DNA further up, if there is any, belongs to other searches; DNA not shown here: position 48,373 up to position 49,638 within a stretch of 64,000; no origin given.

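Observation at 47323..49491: Unusual ATP-grasp / D-cysteine-desulfhydrase-family PLP enzyme fusion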

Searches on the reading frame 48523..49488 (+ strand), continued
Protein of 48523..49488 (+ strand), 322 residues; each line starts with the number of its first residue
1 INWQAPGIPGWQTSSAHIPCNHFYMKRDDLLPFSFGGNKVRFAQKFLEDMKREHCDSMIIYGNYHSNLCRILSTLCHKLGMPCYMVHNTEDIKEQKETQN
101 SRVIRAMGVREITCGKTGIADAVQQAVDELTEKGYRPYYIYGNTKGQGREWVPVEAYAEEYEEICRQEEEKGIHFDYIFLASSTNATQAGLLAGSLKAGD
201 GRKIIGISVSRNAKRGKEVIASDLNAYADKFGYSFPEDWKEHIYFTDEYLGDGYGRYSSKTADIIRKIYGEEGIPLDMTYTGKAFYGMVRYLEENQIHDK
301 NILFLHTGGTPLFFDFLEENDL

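Call 51: find_encoding_contigs(protein=P0394, flank=10000, max_places=1)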
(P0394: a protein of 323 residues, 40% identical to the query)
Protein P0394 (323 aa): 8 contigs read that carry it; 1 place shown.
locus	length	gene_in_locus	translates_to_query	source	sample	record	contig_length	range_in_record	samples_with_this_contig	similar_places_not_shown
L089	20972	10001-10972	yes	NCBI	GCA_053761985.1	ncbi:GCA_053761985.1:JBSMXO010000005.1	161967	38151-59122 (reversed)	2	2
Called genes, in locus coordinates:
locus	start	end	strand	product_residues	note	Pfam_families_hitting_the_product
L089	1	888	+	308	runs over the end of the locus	PF03816:LytR_cpsA_psr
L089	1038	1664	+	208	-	PF02397:Bac_transf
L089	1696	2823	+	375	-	PF13439:Glyco_transf_4 (weak), PF00534:Glycos_transf_1, PF13692:Glyco_trans_1_4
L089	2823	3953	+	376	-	PF13439:Glyco_transf_4, PF13579:Glyco_trans_4_4 (weak), PF00534:Glycos_transf_1, PF13692:Glyco_trans_1_4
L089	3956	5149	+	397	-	PF14897:EpsG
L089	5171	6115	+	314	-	PF00535:Glycos_transf_2, PF10111:Glyco_tranf_2_2, PF13641:Glyco_tranf_2_3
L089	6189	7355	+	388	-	PF03721:UDPG_MGDP_dh_N, PF00984:UDPG_MGDP_dh, PF03720:UDPG_MGDP_dh_C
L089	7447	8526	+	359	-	PF07429:Glyco_transf_56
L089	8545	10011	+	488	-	PF01943:Polysacc_synt, PF13440:Polysacc_synt_3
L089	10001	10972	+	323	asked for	PF00291:PALP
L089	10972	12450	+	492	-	PF21360:PylC-like_N, PF02655:ATP-grasp_3, PF02786:CPSase_L_D2 (weak), PF08443:RimK (weak), PF13535:ATP-grasp_4, PF15632:ATPgrasp_Ter, PF00583:Acetyltransf_1, PF13508:Acetyltransf_7, +2 more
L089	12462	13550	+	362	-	PF01041:DegT_DnrJ_EryC1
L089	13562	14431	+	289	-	PF00483:NTP_transferase, PF12804:NTP_transf_3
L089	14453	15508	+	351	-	PF01073:3Beta_HSD, PF01370:Epimerase, PF02719:Polysacc_synt_2, PF04321:RmlD_sub_bind, PF07993:NAD_binding_4, PF16363:GDP_Man_Dehyd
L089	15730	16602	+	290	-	PF00483:NTP_transferase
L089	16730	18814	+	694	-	PF01183:Glyco_hydro_25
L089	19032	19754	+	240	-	PF00005:ABC_tran, PF02463:SMC_N (weak)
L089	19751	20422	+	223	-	PF00528:BPD_transp_1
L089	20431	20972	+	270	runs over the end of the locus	PF03180:Lipoprotein_9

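Call 56: search_protein_families(library=ncbifam, proteins=[L088:10960-12429:+, P0285, L078:10430-10882:+, L086:10974-11663:+, L086:9029-9997:+, L086:12784-13887:+, L088:12433-13533:+, L088:7368-8435:+, L079:1691-3109:+, L078:8552-9001:+], max_evalue=0.000001)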
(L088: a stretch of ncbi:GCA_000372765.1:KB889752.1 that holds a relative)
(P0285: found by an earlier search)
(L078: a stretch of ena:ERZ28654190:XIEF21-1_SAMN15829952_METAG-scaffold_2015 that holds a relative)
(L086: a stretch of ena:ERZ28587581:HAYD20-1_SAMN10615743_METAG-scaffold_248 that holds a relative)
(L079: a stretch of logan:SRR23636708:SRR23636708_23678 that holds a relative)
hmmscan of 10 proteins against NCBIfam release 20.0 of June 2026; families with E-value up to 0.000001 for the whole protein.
L088:10960-12429:+ (490 aa): 20 families
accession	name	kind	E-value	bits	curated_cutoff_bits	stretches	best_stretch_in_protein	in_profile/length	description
NF009404.0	PRK12767.1-3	equivalog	2.4e-106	355.5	316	1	1-330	1-329/344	carbamoyl phosphate synthase-like protein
NF009406.0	PRK12767.1-5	equivalog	5.5e-71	239.3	271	1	1-328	3-315/327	carbamoyl phosphate synthase-like protein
NF009405.0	PRK12767.1-4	equivalog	2.5e-66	223.9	390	2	1-190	1-188/320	carbamoyl phosphate synthase-like protein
NF009403.0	PRK12767.1-2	equivalog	7.6e-51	173.3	286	1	1-264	1-244/342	carbamoyl phosphate synthase-like protein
NF009402.0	PRK12767.1-1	equivalog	3.3e-45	154.3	218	1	27-315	31-306/329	carbamoyl phosphate synthase-like protein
NF053643.1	Ddl_archaea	equivalog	8.1e-16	57.9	500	1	67-311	59-298/367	putative pseudomurein biosynthesis ATP-grasp protein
TIGR01575.1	rimI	equivalog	1.8e-13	50.8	86.4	1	378-477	21-117/132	ribosomal protein S18-alanine N-acetyltransferase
NF003671.0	PRK05294.1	equivalog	2.4e-13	48.6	599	1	89-385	644-939/1058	carbamoyl-phosphate synthase large subunit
NF002563.0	PRK02186.1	subfamily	2.6e-11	42.5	625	1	104-232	100-215/890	argininosuccinate lyase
TIGR00768.1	rimK_fam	subfamily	4.8e-11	42.5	143.4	1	89-179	66-155/276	RimK family alpha-L-glutamate ligase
TIGR01369.1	CPSaseII_lrg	equivalog_domain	2.1e-10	38.9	1027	1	46-371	606-930/1052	carbamoyl-phosphate synthase (glutamine-hydrolyzing) large subunit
NF007025.1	PRK09491.1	equivalog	4.9e-10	39.5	173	1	396-475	46-122/145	ribosomal protein S18-alanine N-acetyltransferase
TIGR04443.1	F420_CofF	equivalog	9.2e-10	38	300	1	90-190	72-175/283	coenzyme gamma-F420-2:alpha-L-glutamate ligase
NF002378.0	PRK01372.1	subfamily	9.6e-09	34.4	243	1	107-229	96-203/305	D-alanine--D-alanine ligase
NF011169.0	PRK14571.1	equivalog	1.1e-08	34.7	404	1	91-216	75-181/300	D-alanyl-alanine synthetase A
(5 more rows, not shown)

P0285 (598 aa): 18 families
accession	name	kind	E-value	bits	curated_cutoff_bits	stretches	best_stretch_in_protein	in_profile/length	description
NF052482.1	sulfolyase_CuyA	equivalog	9e-40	136.5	450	1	21-308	30-329/332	D-cysteate sulfo-lyase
NF052537.1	CoM_syn_XcbE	exception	7.1e-38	130.6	450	1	20-304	29-321/322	coenzyme M biosynthesis enzyme XcbE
TIGR01275.1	ACC_deam_rel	subfamily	1.3e-36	126.5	289.4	1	22-308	22-319/321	pyridoxal phosphate-dependent enzymes, D-cysteine desulfhydrase family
NF003030.0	PRK03910.1-3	equivalog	1.5e-31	109.8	429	1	23-308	38-333/338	D-cysteine desulfhydrase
NF010646.0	PRK14045.1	equivalog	2.5e-31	109.2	550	1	22-308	36-323/329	1-aminocyclopropane-1-carboxylate deaminase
TIGR01274.1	ACC_deam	equivalog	6.7e-29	101.1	392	1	21-306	30-330/337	1-aminocyclopropane-1-carboxylate deaminase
NF003032.0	PRK03910.1-5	equivalog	1e-25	90.6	469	1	23-308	35-328/330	D-cysteine desulfhydrase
NF003029.0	PRK03910.1-1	equivalog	1.1e-25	90.7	610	1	23-307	34-325/328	D-cysteine desulfhydrase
TIGR01575.1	rimI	equivalog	5.8e-24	84.7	86.4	1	368-442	42-117/132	ribosomal protein S18-alanine N-acetyltransferase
NF007025.1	PRK09491.1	equivalog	4.9e-13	49.3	173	0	378-440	60-122/145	ribosomal protein S18-alanine N-acetyltransferase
NF002959.0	PRK03624.1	equivalog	7.3e-13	48.4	124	1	383-442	75-134/147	GNAT family acetyltransferase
NF049894.1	CG3035_N_ac_Glu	equivalog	1.8e-10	40.5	280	0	493-578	203-290/300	N-acetylglutamate synthase, CG3035 family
TIGR03448.1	mycothiol_MshD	equivalog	7.4e-10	38.6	163.1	1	515-579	223-287/294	mycothiol synthase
NF040503.1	resist_ArsN1a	equivalog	2.3e-08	34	170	0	388-438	84-134/159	arsinothricin resistance N-acetyltransferase ArsN1 family A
NF033083.0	AAC_3_I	equivalog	1.2e-07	32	200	0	379-437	76-134/145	AAC(3)-I family aminoglycoside N-acetyltransferase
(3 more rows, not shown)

L078:10430-10882:+ (151 aa): 3 families
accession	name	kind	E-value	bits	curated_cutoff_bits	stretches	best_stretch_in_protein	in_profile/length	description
TIGR01575.1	rimI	equivalog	8.6e-10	38.9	86.4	1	46-146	29-122/132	ribosomal protein S18-alanine N-acetyltransferase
NF008212.0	PRK10975.1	equivalog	1.5e-07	31.4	219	1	50-136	140-224/232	dTDP-4-amino-4,6-dideoxy-D-galactose acyltransferase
NF007025.1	PRK09491.1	equivalog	4.2e-07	30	173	1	78-146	65-129/145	ribosomal protein S18-alanine N-acetyltransferase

L086:10974-11663:+ (230 aa): 7 families
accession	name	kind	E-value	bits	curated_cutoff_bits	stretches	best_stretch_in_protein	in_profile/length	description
TIGR00460.1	fmt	equivalog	8.5e-21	74.4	201.5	1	44-200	49-208/315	methionyl-tRNA formyltransferase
TIGR00639.1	PurN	equivalog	1.2e-20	73.9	150.1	1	34-181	32-187/192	phosphoribosylglycinamide formyltransferase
NF005414.0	PRK06988.1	equivalog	1.9e-18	66.5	316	1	44-191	47-195/311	formyltransferase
NF005998.1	PRK08125.1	equivalog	5.8e-17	61.3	777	1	44-196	45-200/649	bifunctional UDP-4-amino-4-deoxy-L-arabinose formyltransferase/UDP-glucuronic acid oxidase ArnA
NF005755.0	PRK07579.1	equivalog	1.2e-09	38.3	238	1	78-218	69-208/245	dTDP-4-amino-4,6-dideoxyglucose formyltransferase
NF004684.0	PRK06027.1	subfamily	5.5e-08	32.9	223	1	65-179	156-271/286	formyltetrahydrofolate deformylase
TIGR00655.1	PurU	equivalog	7.1e-08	32.4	285.95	1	63-179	149-266/280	formyltetrahydrofolate deformylase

L086:9029-9997:+ (323 aa): 9 families
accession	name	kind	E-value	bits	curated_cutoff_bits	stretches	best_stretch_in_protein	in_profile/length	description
NF009402.0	PRK12767.1-1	equivalog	1.5e-45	155.4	218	1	3-318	4-323/329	carbamoyl phosphate synthase-like protein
NF009405.0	PRK12767.1-4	equivalog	1.2e-39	136.2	390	1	18-290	19-285/320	carbamoyl phosphate synthase-like protein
NF009406.0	PRK12767.1-5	equivalog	2.3e-34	119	271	1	3-300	4-295/327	carbamoyl phosphate synthase-like protein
NF009404.0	PRK12767.1-3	equivalog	7.4e-31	107.3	316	1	17-307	18-321/344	carbamoyl phosphate synthase-like protein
NF009403.0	PRK12767.1-2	equivalog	6.3e-28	97.9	286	1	4-200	3-196/342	carbamoyl phosphate synthase-like protein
NF005315.0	PRK06849.1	equivalog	2.8e-18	66.1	406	1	17-276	20-281/389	hypothetical protein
NF053643.1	Ddl_archaea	equivalog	3.2e-10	39.5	500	1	89-274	81-275/367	putative pseudomurein biosynthesis ATP-grasp protein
TIGR03909.1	pyrrolys_PylC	equivalog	1.4e-09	37.1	248.3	1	22-296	19-280/374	3-methylornithine--L-lysine ligase PylC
TIGR01369.1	CPSaseII_lrg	equivalog_domain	6.2e-08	30.7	1027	1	230-305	801-877/1052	carbamoyl-phosphate synthase (glutamine-hydrolyzing) large subunit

L086:12784-13887:+ (368 aa): 9 families
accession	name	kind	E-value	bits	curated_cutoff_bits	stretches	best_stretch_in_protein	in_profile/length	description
TIGR04427.1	PLP_DesI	equivalog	1.8e-91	307.2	650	1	4-363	21-379/390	dTDP-4-dehydro-6-deoxyglucose aminotransferase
TIGR03588.1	PseC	equivalog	7.2e-66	222.6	423.5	1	16-365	12-378/380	UDP-4-amino-4,6-dideoxy-N-acetyl-beta-L-altrosamine transaminase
NF008687.0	PRK11706.1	equivalog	4e-57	193.7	375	1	17-366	13-373/375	dTDP-4-amino-4,6-dideoxygalactose transaminase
TIGR04181.1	NHT_00031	hypoth_equivalog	2.1e-54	184.8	420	1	18-346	13-357/359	LegC family aminotransferase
NF008658.2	PRK11658.1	equivalog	2.6e-48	164.6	631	1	15-365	14-375/379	UDP-4-amino-4-deoxy-L-arabinose aminotransferase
TIGR02379.1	ECA_wecE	subfamily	7.1e-45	153.4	434.85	1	18-366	14-374/376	dTDP-4-amino-4,6-dideoxy-D-glucose transaminase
NF011936.0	PRK15407.1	equivalog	5.8e-42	143.9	423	2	28-200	59-240/440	lipopolysaccharide biosynthesis protein RfbH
TIGR00858.1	bioF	equivalog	1.9e-07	30.1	426.45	1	27-170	58-204/365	8-amino-7-oxononanoate synthase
TIGR01977.1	am_tr_V_EF2568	hypoth_equivalog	4.7e-07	29.1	377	1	42-161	51-180/376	cysteine desulfurase family protein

L088:12433-13533:+ (367 aa): 9 families
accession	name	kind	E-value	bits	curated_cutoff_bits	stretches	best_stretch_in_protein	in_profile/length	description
TIGR04427.1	PLP_DesI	equivalog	4e-81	273.1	650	1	13-366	26-380/390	dTDP-4-dehydro-6-deoxyglucose aminotransferase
TIGR03588.1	PseC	equivalog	2e-62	211.3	423.5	1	25-365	17-376/380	UDP-4-amino-4,6-dideoxy-N-acetyl-beta-L-altrosamine transaminase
TIGR04181.1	NHT_00031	hypoth_equivalog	1.7e-49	168.6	420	1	16-348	6-357/359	LegC family aminotransferase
NF008687.0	PRK11706.1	equivalog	5.9e-48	163.5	375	1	25-366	17-371/375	dTDP-4-amino-4,6-dideoxygalactose transaminase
NF008658.2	PRK11658.1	equivalog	2e-45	155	631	1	19-365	14-373/379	UDP-4-amino-4-deoxy-L-arabinose aminotransferase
NF011936.0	PRK15407.1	equivalog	1.3e-39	136.2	423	2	32-215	59-251/440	lipopolysaccharide biosynthesis protein RfbH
TIGR02379.1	ECA_wecE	subfamily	1.3e-34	119.6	434.85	1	71-365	65-371/376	dTDP-4-amino-4,6-dideoxy-D-glucose transaminase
TIGR00858.1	bioF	equivalog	4.6e-09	35.5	426.45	1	31-174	58-204/365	8-amino-7-oxononanoate synthase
NF047600.1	SerpalmtaseCFB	equivalog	7.3e-09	34.8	640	1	31-239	80-276/395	serine palmitoyltransferase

L088:7368-8435:+ (356 aa): 6 families
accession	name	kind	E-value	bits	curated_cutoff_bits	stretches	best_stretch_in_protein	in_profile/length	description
NF002756.0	PRK02797.1-5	equivalog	1.7e-104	349.6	457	1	2-354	5-349/351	TDP-N-acetylfucosamine:lipid II N-acetylfucosaminyltransferase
NF052570.1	ECA_fuco_WecF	equivalog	4.7e-25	88.6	525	1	70-320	79-325/357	TDP-N-acetylfucosamine:lipid II N-acetylfucosaminyltransferase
NF002753.0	PRK02797.1-2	equivalog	5.8e-24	85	470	1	71-314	81-319/361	TDP-N-acetylfucosamine:lipid II N-acetylfucosaminyltransferase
NF002754.0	PRK02797.1-3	equivalog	1.2e-21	77.2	639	1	71-320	79-323/359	TDP-N-acetylfucosamine:lipid II N-acetylfucosaminyltransferase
NF002755.0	PRK02797.1-4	equivalog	4.3e-19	68.8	543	1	73-321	81-322/357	TDP-N-acetylfucosamine:lipid II N-acetylfucosaminyltransferase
NF002752.0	PRK02797.1-1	equivalog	1.2e-18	67.5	754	1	72-315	80-318/359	TDP-N-acetylfucosamine:lipid II N-acetylfucosaminyltransferase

L079:1691-3109:+ (473 aa): 0 families

L078:8552-9001:+ (150 aa): 0 families

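Call 61: find_encoding_contigs(protein=P0358, flank=7000, max_places=1)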
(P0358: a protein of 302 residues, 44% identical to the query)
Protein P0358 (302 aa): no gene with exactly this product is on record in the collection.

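Call 62: find_encoding_contigs(protein=P0304, flank=7000, max_places=1)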
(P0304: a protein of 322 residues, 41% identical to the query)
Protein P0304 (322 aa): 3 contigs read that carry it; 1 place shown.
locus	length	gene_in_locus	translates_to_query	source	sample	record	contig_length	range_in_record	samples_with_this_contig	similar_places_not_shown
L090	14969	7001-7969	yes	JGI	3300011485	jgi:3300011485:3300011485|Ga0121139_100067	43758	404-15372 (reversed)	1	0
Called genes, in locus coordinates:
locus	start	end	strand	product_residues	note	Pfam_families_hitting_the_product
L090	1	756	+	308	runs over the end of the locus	PF01370:Epimerase, PF07993:NAD_binding_4 (faint), PF02719:Polysacc_synt_2 (weak), PF14667:Polysacc_synt_C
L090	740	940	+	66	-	PF14667:Polysacc_synt_C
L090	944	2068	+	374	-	PF02350:Epimerase_2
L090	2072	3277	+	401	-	PF00534:Glycos_transf_1, PF13692:Glyco_trans_1_4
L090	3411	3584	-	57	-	-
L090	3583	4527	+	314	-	-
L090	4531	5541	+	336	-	PF00535:Glycos_transf_2, PF13641:Glyco_tranf_2_3 (weak)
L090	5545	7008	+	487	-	PF01943:Polysacc_synt, PF13440:Polysacc_synt_3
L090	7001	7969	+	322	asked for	PF00291:PALP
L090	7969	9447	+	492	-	PF21360:PylC-like_N, PF02655:ATP-grasp_3, PF02786:CPSase_L_D2 (weak), PF13535:ATP-grasp_4, PF15632:ATPgrasp_Ter, PF13673:Acetyltransf_10, PF00583:Acetyltransf_1, PF13508:Acetyltransf_7, +1 more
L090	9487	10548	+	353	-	PF00155:Aminotran_1_2 (weak), PF01041:DegT_DnrJ_EryC1, PF01053:Cys_Met_Meta_PP (weak)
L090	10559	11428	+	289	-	PF00483:NTP_transferase, PF12804:NTP_transf_3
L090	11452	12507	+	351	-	PF00106:adh_short (faint), PF01073:3Beta_HSD, PF01370:Epimerase, PF02719:Polysacc_synt_2, PF04321:RmlD_sub_bind, PF16363:GDP_Man_Dehyd, PF07993:NAD_binding_4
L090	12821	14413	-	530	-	PF13007:LZ_Tnp_IS66, PF03050:DDE_Tnp_IS66, PF13817:DDE_Tnp_IS66_C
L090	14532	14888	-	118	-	PF05717:TnpB_IS66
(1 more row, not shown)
